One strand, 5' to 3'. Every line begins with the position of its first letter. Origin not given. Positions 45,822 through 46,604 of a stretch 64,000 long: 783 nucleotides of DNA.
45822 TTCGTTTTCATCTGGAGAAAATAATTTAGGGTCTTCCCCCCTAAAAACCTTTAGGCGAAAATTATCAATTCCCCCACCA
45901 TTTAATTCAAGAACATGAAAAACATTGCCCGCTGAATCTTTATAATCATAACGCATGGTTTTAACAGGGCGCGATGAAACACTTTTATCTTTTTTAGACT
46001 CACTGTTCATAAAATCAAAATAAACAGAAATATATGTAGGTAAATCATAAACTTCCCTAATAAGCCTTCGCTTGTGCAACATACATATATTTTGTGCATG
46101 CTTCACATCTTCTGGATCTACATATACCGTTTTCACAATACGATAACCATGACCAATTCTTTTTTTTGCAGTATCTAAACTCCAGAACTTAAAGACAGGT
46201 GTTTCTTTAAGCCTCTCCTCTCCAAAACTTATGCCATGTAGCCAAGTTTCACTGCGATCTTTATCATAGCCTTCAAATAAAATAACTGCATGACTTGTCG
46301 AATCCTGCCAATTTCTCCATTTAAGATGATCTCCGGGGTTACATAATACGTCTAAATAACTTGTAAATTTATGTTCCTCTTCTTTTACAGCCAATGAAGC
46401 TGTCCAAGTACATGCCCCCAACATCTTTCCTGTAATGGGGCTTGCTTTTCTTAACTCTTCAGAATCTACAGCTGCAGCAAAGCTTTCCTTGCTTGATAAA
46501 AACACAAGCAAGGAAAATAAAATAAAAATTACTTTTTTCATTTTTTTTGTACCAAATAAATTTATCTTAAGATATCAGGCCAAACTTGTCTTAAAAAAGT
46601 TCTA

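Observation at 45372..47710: Modular cassette: conserved micro-lipoprotein followed by a variable secreted protein, repeated twice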

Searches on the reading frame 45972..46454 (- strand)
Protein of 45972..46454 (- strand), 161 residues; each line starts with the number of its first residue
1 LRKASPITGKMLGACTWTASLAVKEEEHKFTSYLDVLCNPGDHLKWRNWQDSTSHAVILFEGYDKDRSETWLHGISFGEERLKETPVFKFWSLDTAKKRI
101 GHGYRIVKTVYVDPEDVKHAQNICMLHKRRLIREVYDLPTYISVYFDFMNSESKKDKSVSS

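Call 78: predict_structure(alignment_id=A6)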
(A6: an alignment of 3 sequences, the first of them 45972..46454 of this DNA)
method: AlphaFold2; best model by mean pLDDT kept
length: 161 residues; sequences in the alignment: 3
mean_pLDDT: 57.6   pTM: 0.55
mean pLDDT of the five models: 57.6, 53.0, 52.4, 52.1, 51.9
residues with pLDDT >= 90: 0; 70-90: 15; 50-70: 111; < 50: 35
segments of 3 or more residues with pLDDT < 50: 1-7, 82-84, 125-134, 152-161
pLDDT, mean of each block of 10 residues (from residue 1): 41 60 64 61 63 65 64 64 52 68 68 60 49 48 55 42 33
secondary structure, 60 per line:
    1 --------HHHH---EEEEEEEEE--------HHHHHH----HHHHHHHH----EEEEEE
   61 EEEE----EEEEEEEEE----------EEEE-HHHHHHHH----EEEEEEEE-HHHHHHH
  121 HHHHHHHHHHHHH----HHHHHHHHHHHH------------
elements in order: H9-12 E16-24 H33-38 H43-50 E55-64 E69-77 E88-91 H93-100 E105-112 H114-133 H138-149

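Call 80: fold_search(model_id=the predicted structure, library=pdb)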
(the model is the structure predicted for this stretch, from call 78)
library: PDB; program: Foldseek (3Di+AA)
matches with E <= 10: 379; with E <= 0.001: 0
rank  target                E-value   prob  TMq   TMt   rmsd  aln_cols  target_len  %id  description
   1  6ojj                  2.4e-01  0.09  0.16  0.14  16.4       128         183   14  Structure of ScAtg3 with truncations in N-terminal and flexible region (FR) (released 2019-08-21)
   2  4gsl_D                2.7e-01  0.10  0.22  0.20  16.3       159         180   12  Crystal structure of an Atg7-Atg3 crosslinked complex (released 2012-11-14)
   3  1n6m_A                4.1e-01  0.10  0.18  0.10   9.6        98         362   14  Rotation of the stalk/neck and one head in a new crystal structure of the kinesin motor protein, Ncd (released 2003-10-28)
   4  2zf4_D                4.6e-01  0.07  0.19  0.17  13.8       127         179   12  Crystal Structure of VioE complexed with phenylpyruvic acid (released 2008-01-01)
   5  4pjd_C                4.6e-01  0.03  0.14  0.11  16.6       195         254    9  Structure of human MR1-5-OP-RU in complex with human MAIT C-C10 TCR (released 2014-07-02)
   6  3agw                  5.6e-01  0.06  0.19  0.16  18.1       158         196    6  Crystal Structure of the Cytoplasmic Domain of G-Protein-Gated Inward Rectifier Potassium Channel Kir3.2 in the absence  (released 2010-09-29)
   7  1cz7_B                5.9e-01  0.08  0.18  0.10   9.6       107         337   11  THE CRYSTAL STRUCTURE OF A MINUS-END DIRECTED MICROTUBULE MOTOR PROTEIN NCD REVEALS VARIABLE DIMER CONFORMATIONS (released 1999-11-05)
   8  8qyn_P                5.9e-01  0.08  0.23  0.20  16.0       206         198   11  Human 20S proteasome assembly intermediate structure 5 (released 2024-02-21)
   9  1cz7_D                6.7e-01  0.09  0.18  0.10  11.5       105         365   14  THE CRYSTAL STRUCTURE OF A MINUS-END DIRECTED MICROTUBULE MOTOR PROTEIN NCD REVEALS VARIABLE DIMER CONFORMATIONS (released 1999-11-05)
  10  2zf3_B                6.7e-01  0.04  0.16  0.15  14.6       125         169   13  Crystal Structure of VioE (released 2008-01-01)
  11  7rto_B                7.1e-01  0.05  0.20  0.12  16.6       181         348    8  Cryo-EM structure of bluetongue virus capsid protein VP5 at low endosomal pH intermediate state 2 (released 2021-11-03)
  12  5w3d_A                7.5e-01  0.09  0.18  0.10   8.4        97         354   12  The structure of kinesin-14 wild-type Ncd-ADP dimer (released 2017-12-20)
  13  3vx7_B                7.5e-01  0.06  0.19  0.20  13.4       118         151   12  Crystal structure of Kluyveromyces marxianus Atg7NTD-Atg10 complex (released 2012-11-14)
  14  5zbr_A                7.5e-01  0.04  0.14  0.08  12.2       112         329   15  Crystal Structure of Kinesin-3 KIF13B motor domain in AMPPNP form (released 2018-05-30)
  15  2zf4_A                8.5e-01  0.04  0.18  0.16  12.5       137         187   12  Crystal Structure of VioE complexed with phenylpyruvic acid (released 2008-01-01)
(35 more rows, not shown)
